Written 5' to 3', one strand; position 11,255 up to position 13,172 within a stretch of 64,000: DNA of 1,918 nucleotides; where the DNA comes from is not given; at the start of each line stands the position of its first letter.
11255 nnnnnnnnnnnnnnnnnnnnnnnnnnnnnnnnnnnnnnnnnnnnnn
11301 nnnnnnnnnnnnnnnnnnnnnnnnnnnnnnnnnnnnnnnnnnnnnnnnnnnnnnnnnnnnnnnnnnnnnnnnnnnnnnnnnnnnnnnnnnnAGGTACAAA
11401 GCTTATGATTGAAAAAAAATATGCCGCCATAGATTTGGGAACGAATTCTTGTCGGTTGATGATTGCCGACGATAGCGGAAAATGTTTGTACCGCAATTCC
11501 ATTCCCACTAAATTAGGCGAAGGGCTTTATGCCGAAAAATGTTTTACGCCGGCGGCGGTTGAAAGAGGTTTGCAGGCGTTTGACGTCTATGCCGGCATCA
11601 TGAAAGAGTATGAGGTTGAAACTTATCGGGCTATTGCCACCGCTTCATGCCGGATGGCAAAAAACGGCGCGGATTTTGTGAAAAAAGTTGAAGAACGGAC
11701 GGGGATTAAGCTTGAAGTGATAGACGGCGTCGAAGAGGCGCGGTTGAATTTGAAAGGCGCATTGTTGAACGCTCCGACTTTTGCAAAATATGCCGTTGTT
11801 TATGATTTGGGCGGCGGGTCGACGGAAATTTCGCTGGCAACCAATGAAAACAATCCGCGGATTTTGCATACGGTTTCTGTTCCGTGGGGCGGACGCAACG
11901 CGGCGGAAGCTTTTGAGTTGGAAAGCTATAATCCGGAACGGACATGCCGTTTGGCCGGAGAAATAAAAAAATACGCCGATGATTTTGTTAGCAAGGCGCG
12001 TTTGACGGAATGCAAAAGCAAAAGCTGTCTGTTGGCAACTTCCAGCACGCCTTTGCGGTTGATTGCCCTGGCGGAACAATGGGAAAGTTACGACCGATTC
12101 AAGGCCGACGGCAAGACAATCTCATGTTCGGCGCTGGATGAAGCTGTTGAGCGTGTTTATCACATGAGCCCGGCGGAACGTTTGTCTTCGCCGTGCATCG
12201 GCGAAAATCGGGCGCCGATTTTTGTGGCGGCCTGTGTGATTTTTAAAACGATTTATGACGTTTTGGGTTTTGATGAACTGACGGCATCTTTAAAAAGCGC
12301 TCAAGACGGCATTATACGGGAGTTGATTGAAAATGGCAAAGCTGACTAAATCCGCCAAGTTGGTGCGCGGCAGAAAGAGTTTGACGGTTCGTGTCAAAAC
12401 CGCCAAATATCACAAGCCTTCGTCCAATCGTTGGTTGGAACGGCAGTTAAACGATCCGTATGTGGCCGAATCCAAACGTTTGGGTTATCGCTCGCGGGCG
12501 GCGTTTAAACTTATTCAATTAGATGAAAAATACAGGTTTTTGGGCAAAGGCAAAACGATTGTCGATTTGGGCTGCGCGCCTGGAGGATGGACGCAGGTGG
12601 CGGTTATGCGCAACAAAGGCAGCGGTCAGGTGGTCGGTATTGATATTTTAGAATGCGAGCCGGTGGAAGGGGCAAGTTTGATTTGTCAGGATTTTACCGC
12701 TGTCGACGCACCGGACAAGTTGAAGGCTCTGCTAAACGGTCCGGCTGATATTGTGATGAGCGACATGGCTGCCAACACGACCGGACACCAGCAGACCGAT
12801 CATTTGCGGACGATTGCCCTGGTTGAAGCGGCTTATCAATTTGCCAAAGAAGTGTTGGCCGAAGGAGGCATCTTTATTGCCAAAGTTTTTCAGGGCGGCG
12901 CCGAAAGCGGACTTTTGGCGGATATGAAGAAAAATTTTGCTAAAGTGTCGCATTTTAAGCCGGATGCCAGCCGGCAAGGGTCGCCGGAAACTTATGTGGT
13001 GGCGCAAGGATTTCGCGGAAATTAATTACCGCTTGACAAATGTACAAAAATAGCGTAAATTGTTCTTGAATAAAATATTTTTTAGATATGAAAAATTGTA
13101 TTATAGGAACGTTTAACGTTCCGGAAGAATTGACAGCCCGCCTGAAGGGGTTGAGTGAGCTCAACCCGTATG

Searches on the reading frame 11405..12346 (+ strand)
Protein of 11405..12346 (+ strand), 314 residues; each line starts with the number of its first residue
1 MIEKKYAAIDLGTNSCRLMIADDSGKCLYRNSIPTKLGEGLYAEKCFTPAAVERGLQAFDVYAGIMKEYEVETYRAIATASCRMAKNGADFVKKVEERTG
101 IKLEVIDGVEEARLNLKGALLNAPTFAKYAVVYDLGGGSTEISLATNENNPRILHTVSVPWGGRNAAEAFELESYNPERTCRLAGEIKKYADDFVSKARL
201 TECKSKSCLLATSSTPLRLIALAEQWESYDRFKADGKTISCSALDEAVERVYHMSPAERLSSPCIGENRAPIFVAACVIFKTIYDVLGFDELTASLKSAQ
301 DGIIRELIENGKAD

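Call 80: search_protein_families(library=pfam, proteins=[window:11405-12346:+], max_evalue=0.001)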
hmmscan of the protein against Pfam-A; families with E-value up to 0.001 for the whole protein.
window:11405-12346:+ (314 aa): 2 families
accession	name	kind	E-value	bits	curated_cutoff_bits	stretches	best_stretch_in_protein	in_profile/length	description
PF02541.22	Ppx-GppA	-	4.3e-37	128.6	27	1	26-307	11-281/285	Ppx/GppA phosphatase family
PF08841.16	DDR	-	4.6e-06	26.3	24.6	1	59-156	67-161/328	Diol dehydratase reactivase ATPase-like domain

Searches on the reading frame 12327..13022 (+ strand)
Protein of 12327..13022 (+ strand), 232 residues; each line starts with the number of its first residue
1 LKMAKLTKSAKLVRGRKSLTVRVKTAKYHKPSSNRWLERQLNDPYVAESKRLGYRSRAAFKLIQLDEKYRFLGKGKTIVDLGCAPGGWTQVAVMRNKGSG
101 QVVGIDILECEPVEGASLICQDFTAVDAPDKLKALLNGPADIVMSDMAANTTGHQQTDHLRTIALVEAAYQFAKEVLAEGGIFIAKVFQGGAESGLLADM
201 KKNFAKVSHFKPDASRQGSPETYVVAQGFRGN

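Call 80: search_protein_families(library=pfam, proteins=[window:12327-13022:+], max_evalue=0.001)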
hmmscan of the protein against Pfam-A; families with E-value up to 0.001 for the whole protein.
window:12327-13022:+ (232 aa): 3 families
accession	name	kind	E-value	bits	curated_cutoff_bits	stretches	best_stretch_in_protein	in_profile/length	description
PF01728.25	FtsJ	-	6.9e-57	192.7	24.1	1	54-229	1-181/181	FtsJ-like methyltransferase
PF13847.12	Methyltransf_31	-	3.2e-07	30.6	27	1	74-207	3-129/145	Methyltransferase domain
PF13489.12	Methyltransf_23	-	0.0004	20.6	27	1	69-145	19-87/164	Methyltransferase domain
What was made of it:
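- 12327..13025 (+): Context: rlmE/ftsJ (23S rRNA methyltransferase), the usual upstream flank. PF01728 FtsJ, 6.9e-57 (call 80).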
